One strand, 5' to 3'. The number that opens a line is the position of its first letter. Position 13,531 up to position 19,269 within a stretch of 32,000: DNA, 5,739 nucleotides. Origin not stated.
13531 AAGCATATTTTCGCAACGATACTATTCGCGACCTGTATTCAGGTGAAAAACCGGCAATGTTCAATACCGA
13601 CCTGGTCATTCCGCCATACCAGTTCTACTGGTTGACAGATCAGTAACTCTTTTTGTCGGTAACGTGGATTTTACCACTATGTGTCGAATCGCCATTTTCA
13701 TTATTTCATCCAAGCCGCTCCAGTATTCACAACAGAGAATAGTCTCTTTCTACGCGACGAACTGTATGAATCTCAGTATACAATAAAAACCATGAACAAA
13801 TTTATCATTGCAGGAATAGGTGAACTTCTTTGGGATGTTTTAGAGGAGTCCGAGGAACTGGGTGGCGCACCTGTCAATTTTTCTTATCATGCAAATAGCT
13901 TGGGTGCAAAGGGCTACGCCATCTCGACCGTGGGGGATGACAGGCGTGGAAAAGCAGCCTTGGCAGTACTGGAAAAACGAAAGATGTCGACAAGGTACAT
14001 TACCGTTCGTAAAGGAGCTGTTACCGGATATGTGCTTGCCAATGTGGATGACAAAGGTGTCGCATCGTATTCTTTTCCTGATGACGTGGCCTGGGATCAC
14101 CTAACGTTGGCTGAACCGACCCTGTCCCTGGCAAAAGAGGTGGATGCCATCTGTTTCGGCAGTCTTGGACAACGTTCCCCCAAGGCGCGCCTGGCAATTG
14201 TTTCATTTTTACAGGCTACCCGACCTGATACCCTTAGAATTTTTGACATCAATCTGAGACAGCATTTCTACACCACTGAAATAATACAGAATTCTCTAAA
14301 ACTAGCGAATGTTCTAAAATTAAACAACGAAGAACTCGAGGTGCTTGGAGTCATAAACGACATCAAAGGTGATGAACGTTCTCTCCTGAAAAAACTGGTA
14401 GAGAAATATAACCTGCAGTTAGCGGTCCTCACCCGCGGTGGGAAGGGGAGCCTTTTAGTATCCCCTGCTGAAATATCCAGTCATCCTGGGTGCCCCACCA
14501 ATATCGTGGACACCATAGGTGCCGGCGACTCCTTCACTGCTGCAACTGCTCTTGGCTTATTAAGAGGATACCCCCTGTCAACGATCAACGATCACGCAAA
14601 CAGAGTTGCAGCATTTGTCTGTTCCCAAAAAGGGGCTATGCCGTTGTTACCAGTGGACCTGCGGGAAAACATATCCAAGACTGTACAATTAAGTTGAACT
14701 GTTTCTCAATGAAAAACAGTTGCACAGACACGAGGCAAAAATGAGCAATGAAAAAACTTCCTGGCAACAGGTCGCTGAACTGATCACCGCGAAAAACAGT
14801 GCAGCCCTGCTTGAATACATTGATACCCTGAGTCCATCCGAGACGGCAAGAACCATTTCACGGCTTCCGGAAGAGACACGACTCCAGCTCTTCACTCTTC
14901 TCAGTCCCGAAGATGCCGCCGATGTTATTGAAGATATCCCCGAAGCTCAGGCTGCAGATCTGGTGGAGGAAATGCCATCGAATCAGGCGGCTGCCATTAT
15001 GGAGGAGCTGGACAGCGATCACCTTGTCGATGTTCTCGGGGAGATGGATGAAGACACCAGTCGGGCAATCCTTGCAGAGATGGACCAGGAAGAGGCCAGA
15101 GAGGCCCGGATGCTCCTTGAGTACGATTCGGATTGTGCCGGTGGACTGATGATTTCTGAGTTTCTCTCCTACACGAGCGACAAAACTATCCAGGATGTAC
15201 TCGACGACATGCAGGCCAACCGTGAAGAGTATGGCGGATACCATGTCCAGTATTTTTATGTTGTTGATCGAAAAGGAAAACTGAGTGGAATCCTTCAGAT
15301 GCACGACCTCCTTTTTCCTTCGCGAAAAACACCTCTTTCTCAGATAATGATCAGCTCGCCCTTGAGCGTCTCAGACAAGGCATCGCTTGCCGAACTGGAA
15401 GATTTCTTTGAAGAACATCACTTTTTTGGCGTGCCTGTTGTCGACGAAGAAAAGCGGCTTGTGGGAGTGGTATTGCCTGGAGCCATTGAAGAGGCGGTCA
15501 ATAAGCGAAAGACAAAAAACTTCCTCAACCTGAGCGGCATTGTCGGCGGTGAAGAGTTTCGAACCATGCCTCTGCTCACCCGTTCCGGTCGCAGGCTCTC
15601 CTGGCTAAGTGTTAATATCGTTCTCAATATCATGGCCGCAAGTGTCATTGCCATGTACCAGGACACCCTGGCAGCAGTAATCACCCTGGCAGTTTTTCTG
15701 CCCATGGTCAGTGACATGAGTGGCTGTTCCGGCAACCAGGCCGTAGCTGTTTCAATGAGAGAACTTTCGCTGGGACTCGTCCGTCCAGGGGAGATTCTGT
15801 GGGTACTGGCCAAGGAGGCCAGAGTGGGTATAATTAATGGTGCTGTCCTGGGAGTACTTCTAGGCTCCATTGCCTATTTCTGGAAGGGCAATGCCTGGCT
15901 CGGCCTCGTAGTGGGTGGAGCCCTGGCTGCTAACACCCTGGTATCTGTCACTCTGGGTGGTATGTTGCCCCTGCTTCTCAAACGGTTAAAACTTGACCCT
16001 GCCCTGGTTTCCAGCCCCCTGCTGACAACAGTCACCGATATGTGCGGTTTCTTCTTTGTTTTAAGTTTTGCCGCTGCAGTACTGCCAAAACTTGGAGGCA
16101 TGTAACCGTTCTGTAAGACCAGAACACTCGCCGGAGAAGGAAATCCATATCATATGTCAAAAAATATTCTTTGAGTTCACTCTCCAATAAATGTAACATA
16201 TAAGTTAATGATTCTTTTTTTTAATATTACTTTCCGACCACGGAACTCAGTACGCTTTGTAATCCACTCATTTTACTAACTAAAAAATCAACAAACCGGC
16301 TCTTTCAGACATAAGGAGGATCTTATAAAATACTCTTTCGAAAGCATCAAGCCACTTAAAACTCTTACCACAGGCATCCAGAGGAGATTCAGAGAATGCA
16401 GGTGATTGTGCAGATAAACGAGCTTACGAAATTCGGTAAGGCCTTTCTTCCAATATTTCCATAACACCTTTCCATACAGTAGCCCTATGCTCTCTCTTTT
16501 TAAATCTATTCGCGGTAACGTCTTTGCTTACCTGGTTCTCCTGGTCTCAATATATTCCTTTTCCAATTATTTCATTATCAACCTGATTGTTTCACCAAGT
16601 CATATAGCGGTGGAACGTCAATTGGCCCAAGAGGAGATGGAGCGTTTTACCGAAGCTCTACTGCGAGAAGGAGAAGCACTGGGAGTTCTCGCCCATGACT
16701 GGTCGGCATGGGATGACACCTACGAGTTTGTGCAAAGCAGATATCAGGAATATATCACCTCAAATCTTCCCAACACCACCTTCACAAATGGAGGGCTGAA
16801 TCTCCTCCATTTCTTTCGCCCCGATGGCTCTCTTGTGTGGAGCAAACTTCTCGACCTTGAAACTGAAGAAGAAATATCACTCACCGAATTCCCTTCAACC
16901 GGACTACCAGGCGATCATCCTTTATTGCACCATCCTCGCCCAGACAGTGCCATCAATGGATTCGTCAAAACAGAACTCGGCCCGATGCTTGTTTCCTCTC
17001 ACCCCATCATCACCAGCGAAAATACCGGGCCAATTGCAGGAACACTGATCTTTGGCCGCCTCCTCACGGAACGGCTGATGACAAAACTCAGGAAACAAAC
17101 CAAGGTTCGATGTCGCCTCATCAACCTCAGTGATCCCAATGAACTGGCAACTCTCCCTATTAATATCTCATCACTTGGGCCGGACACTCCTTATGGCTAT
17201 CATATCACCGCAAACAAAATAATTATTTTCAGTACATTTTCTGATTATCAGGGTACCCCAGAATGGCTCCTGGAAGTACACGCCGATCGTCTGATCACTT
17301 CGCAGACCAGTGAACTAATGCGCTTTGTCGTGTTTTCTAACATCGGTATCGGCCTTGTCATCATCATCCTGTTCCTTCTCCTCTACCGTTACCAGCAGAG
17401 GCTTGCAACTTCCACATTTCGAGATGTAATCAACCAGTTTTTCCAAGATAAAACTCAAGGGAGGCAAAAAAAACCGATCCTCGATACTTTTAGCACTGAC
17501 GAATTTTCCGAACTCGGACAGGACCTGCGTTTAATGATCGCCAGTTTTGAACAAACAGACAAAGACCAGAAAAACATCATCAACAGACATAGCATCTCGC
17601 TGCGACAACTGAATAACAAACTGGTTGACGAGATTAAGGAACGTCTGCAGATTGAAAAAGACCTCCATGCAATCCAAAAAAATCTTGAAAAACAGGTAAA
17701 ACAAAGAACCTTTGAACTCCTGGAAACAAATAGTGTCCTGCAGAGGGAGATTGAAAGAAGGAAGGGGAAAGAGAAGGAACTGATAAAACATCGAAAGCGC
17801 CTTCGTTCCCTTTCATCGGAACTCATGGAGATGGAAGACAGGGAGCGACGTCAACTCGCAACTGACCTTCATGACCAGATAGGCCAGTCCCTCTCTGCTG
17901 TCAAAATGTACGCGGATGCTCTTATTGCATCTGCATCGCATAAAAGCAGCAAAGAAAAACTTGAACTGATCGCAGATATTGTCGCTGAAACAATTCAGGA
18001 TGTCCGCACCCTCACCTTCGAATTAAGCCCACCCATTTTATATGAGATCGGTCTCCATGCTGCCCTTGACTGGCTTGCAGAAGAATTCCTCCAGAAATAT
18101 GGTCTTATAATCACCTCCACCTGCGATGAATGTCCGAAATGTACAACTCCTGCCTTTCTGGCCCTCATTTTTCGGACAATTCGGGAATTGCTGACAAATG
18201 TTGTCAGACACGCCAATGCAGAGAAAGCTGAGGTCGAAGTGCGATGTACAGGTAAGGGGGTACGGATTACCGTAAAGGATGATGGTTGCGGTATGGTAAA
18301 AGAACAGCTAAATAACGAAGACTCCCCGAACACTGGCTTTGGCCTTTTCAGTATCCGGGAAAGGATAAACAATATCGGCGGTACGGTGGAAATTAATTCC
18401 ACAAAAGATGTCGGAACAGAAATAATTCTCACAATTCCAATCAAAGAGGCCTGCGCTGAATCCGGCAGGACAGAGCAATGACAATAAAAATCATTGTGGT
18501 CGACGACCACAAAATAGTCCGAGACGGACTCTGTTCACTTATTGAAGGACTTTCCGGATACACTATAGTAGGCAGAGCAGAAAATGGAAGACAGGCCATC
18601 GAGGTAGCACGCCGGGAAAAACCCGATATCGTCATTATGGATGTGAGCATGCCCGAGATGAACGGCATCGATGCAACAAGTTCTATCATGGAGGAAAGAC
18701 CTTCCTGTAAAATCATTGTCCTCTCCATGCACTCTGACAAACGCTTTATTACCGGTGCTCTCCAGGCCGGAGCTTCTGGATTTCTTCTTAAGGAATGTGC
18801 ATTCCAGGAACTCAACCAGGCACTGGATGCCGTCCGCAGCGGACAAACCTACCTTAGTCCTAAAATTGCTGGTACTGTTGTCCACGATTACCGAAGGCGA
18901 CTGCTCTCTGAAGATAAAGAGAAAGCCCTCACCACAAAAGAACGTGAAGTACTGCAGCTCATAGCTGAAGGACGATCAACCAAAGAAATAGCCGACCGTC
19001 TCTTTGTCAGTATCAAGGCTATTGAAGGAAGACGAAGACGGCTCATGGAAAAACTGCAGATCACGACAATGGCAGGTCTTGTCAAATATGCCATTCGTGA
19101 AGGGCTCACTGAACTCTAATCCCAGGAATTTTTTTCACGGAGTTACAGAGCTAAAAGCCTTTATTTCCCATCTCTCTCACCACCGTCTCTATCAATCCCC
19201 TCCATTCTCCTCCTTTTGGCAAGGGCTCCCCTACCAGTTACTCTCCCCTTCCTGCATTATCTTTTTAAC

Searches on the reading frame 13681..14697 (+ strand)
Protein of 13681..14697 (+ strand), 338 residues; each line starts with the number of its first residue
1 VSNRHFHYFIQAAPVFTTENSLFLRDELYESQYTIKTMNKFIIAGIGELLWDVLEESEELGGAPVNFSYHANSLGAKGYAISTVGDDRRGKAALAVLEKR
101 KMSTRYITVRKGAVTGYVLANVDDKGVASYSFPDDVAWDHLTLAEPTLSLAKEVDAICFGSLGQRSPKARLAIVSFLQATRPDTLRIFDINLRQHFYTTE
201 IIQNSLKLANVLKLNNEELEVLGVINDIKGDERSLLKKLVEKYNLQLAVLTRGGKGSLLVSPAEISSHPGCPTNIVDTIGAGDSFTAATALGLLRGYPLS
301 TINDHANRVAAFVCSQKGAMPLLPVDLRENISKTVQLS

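Call 8: search_protein_families(library=pfam, proteins=[window:13681-14697:+], max_evalue=0.001)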
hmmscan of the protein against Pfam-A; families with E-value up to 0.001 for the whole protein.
window:13681-14697:+ (338 aa): 1 family
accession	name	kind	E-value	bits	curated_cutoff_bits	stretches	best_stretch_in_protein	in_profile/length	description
PF00294.29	PfkB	-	2.3e-35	122.8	25.8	1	56-324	31-300/302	pfkB family carbohydrate kinase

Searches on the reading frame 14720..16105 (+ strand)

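Call 8: search_protein_families(library=pfam, proteins=[window:14720-16105:+], max_evalue=0.001)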
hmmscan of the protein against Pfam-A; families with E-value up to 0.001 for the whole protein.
window:14720-16105:+ (461 aa): 4 families
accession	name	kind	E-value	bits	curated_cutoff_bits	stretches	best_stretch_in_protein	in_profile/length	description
PF01769.21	MgtE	-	1.1e-32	113.4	27.6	1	327-449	1-124/125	Divalent cation transporter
PF03448.22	MgtE_N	-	1.4e-23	83.8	25.9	1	38-138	2-102/102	MgtE intracellular N domain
PF00571.33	CBS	-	4.5e-16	59.4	24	2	207-251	2-46/57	CBS domain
PF14841.11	FliG_M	-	0.00078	20.1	25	0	61-85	23-47/76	FliG middle domain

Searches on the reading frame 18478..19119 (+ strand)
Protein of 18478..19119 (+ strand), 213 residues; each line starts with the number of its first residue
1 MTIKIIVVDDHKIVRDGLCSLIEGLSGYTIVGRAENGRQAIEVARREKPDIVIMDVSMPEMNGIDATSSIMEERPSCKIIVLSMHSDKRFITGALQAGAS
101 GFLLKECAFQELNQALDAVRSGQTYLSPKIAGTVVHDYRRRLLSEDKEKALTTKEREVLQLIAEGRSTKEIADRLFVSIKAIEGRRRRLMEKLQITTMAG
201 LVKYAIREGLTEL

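Call 8: search_protein_families(library=pfam, proteins=[window:18478-19119:+], max_evalue=0.001)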
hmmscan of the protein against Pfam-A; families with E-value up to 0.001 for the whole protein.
window:18478-19119:+ (213 aa): 3 families
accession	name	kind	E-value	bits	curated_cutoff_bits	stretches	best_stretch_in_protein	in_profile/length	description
PF00072.30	Response_reg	-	2.3e-31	108.7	30.2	1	5-116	1-110/111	Response regulator receiver domain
PF00196.25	GerE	-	1e-13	51.1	23.5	1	150-205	2-57/57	Bacterial regulatory proteins, luxR family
PF08281.18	Sigma70_r4_2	-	3.9e-05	23.6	25.7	1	150-193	10-54/54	Sigma-70, region 4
